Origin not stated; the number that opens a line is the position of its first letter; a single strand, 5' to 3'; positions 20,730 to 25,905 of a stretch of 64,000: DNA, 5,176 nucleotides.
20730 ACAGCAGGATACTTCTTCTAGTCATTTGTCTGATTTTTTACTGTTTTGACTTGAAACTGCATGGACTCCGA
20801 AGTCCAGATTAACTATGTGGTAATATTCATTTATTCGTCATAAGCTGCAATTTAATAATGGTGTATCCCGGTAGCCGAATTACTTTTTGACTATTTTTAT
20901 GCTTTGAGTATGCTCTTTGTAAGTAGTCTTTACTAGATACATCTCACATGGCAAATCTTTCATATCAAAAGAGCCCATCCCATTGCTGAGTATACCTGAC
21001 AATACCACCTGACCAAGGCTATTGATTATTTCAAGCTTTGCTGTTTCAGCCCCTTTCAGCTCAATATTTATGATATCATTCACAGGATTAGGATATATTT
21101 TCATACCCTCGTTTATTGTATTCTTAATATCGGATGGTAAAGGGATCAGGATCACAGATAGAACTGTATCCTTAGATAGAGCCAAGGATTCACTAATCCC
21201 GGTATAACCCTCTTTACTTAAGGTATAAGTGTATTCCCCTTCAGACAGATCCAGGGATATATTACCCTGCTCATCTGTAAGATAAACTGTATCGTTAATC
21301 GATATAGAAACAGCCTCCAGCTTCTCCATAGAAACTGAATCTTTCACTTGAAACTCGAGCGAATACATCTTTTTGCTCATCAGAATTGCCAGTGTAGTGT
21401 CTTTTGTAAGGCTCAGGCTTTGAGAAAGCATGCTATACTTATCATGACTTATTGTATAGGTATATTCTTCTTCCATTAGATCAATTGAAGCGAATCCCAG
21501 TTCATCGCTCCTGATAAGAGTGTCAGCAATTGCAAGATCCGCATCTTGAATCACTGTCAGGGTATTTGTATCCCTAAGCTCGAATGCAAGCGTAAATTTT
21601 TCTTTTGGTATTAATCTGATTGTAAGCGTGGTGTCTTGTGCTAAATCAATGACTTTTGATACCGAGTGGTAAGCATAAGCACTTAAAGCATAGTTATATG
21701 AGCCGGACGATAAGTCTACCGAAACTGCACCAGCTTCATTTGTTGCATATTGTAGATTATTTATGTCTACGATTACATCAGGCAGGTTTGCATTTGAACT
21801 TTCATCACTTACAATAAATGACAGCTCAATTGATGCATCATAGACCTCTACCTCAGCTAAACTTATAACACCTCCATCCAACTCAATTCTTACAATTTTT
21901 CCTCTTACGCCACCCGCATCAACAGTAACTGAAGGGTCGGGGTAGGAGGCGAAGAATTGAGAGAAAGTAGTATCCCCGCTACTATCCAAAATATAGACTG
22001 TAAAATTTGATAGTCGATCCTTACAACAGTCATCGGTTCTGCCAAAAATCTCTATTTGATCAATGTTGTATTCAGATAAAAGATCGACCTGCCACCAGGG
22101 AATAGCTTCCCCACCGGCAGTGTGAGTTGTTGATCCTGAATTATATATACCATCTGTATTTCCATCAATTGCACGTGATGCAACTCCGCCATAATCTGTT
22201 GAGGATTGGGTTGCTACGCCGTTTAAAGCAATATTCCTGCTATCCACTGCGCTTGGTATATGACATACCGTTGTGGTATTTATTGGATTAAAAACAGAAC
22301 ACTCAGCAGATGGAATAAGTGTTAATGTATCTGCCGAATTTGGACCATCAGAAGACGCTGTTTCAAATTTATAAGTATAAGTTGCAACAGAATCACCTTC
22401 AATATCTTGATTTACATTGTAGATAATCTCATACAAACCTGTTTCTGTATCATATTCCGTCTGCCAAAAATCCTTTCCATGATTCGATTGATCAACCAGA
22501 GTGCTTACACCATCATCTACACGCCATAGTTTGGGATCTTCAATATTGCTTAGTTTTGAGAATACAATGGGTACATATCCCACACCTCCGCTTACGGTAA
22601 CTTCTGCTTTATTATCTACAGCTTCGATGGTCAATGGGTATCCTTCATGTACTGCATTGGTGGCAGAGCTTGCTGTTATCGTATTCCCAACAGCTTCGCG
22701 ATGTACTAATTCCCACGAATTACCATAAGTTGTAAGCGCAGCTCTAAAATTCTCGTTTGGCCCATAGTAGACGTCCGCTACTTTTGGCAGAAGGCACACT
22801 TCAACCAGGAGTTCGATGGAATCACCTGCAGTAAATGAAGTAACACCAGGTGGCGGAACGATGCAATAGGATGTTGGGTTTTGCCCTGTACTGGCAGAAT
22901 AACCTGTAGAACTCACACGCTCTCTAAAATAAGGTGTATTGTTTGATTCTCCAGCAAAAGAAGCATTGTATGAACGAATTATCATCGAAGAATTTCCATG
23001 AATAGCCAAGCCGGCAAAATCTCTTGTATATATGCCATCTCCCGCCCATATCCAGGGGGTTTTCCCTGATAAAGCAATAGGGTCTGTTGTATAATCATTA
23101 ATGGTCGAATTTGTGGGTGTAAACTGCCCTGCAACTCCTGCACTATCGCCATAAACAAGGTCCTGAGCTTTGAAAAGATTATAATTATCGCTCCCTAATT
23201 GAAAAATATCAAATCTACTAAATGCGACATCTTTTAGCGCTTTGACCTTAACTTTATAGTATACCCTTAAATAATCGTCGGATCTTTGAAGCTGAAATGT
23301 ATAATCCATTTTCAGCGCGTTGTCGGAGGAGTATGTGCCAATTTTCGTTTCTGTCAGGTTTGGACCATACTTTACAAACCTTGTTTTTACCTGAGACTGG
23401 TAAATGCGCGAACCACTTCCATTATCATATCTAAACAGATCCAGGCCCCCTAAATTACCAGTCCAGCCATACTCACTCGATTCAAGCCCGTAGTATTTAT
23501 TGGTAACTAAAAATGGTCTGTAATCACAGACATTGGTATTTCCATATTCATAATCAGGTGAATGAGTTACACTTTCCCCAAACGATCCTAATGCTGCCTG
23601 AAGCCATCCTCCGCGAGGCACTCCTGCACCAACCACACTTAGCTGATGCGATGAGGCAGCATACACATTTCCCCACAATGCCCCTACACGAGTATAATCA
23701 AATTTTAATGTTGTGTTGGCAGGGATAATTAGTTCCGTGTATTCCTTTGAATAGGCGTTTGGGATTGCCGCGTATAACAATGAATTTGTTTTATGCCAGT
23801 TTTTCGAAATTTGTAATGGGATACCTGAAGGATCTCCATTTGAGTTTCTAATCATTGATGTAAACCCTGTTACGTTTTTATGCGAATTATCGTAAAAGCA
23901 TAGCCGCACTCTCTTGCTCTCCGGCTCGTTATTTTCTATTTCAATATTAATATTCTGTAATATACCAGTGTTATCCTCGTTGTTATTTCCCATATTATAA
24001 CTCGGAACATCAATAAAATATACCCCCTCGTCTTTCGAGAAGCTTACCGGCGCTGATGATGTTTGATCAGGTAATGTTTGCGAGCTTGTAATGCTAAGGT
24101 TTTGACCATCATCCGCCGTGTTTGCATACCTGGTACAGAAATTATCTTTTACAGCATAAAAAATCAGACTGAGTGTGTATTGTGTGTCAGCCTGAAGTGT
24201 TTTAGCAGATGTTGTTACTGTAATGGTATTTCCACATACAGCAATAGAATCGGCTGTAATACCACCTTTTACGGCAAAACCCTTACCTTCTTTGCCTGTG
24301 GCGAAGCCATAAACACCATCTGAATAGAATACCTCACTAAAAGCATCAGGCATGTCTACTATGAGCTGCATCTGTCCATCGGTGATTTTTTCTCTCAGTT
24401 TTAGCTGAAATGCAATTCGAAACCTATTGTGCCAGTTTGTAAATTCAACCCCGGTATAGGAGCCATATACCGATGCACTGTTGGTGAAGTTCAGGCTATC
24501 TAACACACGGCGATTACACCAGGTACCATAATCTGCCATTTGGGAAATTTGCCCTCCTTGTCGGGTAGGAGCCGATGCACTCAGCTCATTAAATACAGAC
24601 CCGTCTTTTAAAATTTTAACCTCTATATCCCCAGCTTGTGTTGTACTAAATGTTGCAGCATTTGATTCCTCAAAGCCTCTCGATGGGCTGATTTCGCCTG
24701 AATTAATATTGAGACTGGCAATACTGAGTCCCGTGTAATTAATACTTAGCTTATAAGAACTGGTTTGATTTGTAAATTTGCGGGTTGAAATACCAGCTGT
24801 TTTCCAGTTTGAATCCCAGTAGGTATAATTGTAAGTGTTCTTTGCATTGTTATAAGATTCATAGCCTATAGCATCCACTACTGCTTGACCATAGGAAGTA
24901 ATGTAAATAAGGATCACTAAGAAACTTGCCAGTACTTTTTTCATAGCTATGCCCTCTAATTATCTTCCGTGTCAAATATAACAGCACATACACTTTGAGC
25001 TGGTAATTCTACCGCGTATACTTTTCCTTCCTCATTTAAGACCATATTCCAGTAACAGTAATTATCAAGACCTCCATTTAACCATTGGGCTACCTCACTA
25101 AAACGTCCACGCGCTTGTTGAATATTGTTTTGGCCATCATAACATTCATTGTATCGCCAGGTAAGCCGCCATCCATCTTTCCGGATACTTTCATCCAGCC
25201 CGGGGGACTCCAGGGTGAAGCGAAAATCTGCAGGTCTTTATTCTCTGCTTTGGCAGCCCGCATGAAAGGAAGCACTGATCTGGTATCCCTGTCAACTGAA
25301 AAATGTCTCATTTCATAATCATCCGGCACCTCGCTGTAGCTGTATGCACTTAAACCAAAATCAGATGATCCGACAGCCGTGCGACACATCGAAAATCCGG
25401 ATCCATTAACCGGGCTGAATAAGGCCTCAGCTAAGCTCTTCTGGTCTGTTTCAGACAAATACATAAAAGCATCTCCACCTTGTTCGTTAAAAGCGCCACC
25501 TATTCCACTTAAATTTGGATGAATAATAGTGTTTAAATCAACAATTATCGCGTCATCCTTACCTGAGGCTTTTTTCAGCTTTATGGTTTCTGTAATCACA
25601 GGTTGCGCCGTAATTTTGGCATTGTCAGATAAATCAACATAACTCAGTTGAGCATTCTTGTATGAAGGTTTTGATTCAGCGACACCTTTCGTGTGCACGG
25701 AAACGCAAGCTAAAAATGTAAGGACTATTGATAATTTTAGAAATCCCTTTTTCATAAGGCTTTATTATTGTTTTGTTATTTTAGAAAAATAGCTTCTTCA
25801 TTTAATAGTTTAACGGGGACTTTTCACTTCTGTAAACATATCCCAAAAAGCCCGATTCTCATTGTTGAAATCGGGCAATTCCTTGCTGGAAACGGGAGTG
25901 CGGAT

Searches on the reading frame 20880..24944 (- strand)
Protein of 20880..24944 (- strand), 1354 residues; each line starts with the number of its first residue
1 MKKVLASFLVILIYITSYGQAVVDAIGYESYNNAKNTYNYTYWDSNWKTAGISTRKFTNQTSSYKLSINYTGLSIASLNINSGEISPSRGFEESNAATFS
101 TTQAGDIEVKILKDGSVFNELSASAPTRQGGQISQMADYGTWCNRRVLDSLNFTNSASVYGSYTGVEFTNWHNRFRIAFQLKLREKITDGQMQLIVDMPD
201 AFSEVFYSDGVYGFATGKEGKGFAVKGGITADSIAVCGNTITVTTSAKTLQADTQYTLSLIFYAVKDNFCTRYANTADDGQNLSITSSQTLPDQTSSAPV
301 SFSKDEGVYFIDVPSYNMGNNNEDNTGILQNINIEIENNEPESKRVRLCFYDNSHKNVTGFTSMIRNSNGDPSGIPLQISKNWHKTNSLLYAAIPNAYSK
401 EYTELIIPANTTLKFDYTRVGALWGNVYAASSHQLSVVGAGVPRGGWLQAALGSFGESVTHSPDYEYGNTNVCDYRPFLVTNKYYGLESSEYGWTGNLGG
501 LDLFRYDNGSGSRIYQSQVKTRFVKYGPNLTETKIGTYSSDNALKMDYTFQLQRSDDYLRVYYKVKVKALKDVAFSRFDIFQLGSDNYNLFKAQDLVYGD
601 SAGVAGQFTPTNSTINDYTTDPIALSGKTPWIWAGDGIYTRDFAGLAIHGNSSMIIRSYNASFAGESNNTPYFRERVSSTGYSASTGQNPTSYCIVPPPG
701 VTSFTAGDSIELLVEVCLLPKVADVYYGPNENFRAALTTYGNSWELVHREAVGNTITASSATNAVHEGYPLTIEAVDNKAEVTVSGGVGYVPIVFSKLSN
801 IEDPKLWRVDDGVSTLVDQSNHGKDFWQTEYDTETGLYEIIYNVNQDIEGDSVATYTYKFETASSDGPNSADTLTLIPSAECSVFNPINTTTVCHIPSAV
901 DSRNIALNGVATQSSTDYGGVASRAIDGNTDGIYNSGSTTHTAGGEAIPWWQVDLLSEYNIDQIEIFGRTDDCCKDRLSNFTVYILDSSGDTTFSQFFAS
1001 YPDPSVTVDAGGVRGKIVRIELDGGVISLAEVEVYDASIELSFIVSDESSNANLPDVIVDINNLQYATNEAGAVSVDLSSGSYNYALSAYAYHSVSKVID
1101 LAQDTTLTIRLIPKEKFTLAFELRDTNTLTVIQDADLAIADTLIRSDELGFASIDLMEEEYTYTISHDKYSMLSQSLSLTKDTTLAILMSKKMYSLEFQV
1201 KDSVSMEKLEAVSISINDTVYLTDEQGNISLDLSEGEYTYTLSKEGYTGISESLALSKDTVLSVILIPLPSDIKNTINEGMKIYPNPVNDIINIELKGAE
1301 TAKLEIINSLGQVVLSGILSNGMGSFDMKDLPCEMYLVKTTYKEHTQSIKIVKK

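Call 29: search_protein_families(library=pfam, proteins=[window:20880-24944:-], max_evalue=0.001)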
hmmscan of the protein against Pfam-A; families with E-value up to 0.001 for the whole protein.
window:20880-24944:- (1354 aa): 5 families
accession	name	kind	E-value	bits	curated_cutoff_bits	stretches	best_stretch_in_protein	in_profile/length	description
PF22633.2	F5_F8_type_C_2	-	3.8e-16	59.9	27.8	1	924-1020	1-91/91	NedA-like, galactose-binding domain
PF00754.31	F5_F8_type_C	-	3.1e-13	50.4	28.2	1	911-1022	2-112/127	F5/8 type C domain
PF18962.6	Por_Secre_tail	-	5.4e-09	36.7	27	1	1283-1351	1-73/75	Secretion system C-terminal sorting domain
PF13715.12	CarbopepD_reg_2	-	3.6e-08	33.8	32.2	0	1199-1265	4-73/88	CarboxypepD_reg-like domain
PF08308.17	PEGA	-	0.00017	21.9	20.8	0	1227-1265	23-64/71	PEGA domain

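Call 37: search_protein_families(library=ncbifam, proteins=[window:20880-24944:-], max_evalue=0.001)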
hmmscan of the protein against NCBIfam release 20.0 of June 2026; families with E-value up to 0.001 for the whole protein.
window:20880-24944:- (1354 aa): 1 family
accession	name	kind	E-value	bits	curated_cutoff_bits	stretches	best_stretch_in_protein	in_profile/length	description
TIGR04183.1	Por_Secre_tail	domain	1.8e-09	37.4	23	1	1283-1354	1-72/72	T9SS type A sorting domain-containing protein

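Call 38: search_solved_structures(query=window:20880-24944:-, max_evalue=0.001)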
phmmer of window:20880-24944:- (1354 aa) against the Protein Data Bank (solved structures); distinct sequences matched with E-value up to 0.001: 7.
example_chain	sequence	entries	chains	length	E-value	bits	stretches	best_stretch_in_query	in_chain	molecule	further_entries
3cqo_A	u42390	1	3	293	2e-26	95.4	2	903-993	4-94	FBP32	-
2j22_A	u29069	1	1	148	1.3e-23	86.1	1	903-1036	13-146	FUCOLECTIN-RELATED PROTEIN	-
3le0_A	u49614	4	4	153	2.5e-20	75.2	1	900-1037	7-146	Platelet aggregation factor Sm-hPAF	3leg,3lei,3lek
2j1r_A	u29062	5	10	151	1.1e-19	73.1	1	903-1036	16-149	FUCOLECTIN-RELATED PROTEIN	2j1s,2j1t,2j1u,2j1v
4gwi_A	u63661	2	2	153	1.2e-19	73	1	900-1037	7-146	Platelet aggregation factor Sm-hPAF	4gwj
1k12_A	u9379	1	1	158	9.3e-14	53.5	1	896-985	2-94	LECTIN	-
7pzj_A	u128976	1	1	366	0.00019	22.6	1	1281-1353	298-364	Lipase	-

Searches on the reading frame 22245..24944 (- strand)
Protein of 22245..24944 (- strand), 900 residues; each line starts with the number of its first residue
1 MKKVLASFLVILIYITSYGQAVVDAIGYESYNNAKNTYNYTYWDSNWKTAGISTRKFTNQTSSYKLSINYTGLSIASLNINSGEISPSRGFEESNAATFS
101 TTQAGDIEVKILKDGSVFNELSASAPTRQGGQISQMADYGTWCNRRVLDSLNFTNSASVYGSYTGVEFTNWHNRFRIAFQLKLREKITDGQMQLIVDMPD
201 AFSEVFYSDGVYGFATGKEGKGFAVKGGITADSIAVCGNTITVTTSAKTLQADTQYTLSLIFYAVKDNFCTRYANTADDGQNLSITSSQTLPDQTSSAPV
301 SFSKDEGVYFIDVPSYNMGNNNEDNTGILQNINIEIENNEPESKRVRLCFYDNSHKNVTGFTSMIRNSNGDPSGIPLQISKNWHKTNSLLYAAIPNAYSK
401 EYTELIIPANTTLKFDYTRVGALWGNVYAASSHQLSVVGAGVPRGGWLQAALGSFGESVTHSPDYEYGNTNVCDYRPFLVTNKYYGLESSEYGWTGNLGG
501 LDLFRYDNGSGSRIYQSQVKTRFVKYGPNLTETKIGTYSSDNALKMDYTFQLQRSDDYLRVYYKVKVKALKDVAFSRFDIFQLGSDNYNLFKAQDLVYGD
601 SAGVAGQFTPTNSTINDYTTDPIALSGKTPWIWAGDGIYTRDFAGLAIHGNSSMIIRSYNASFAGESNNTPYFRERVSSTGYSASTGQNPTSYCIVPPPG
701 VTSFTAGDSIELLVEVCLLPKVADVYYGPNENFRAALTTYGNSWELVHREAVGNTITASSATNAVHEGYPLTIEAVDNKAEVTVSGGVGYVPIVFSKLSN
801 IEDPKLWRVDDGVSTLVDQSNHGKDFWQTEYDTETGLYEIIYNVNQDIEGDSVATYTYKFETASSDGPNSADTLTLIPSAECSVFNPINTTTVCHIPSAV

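Call 69: find_homologous_proteins(query=window:22245-24944:-, max_evalue=0.00001)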
Query window:22245-24944:- (900 aa): 128 proteins with E <= 0.00001 among 8000 candidates; the best 120 are listed.
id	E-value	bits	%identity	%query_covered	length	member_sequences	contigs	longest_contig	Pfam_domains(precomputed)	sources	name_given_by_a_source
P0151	0.0e+0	2052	100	100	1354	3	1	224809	PF00754.32,PF13715.13,PF22633.4,PF18962.8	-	-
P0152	0.0e+0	1527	73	100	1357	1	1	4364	PF00754.32,PF13715.13,PF22633.4,PF18962.8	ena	-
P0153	0.0e+0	1281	63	97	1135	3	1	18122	PF18962.8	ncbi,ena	-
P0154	0.0e+0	1217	60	99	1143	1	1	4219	PF26182.1,PF18962.8,PF02368.25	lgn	-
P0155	0.0e+0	1208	59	98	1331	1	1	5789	PF00754.32,PF13715.13,PF22633.4,PF18962.8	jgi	jgi:hypothetical protein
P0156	0.0e+0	1200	59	100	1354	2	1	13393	PF00754.32,PF13715.13,PF22633.4,PF18962.8,PF08308.18,PF13620.13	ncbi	-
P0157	0.0e+0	1193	58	100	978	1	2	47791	PF18962.8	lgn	-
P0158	0.0e+0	1186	58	99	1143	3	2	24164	PF26182.1,PF18962.8,PF22359.3,PF02368.25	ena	-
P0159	0.0e+0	1179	61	95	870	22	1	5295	-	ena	-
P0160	0.0e+0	1147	60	94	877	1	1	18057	-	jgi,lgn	jgi:hypothetical protein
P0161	0.0e+0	1136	58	95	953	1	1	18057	PF18962.8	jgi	jgi:Secretion system C-terminal sorting domain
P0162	0.0e+0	1115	58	95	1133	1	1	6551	PF18962.8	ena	-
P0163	0.0e+0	1108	58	94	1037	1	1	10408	PF18962.8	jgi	jgi:Secretion system C-terminal sorting domain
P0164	0.0e+0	1105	58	94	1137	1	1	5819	PF18962.8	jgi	jgi:hypothetical protein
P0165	0.0e+0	1099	58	93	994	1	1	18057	PF18962.8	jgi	jgi:Secretion system C-terminal sorting domain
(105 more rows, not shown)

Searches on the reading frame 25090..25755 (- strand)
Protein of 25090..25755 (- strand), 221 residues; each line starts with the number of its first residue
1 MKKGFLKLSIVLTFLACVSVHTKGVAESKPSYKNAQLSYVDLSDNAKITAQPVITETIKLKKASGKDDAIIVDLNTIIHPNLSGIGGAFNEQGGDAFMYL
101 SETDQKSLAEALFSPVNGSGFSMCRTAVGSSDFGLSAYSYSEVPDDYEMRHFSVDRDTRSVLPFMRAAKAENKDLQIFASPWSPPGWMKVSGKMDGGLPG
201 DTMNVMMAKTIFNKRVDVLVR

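Call 29: search_protein_families(library=pfam, proteins=[window:25090-25755:-], max_evalue=0.001)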
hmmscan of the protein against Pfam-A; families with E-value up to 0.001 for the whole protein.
window:25090-25755:- (221 aa): 1 family
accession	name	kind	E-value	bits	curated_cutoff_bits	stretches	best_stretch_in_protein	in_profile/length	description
PF02055.22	Glyco_hydro_30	-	8.8e-22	78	23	1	83-196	2-115/348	Glycosyl hydrolase family 30 TIM-barrel domain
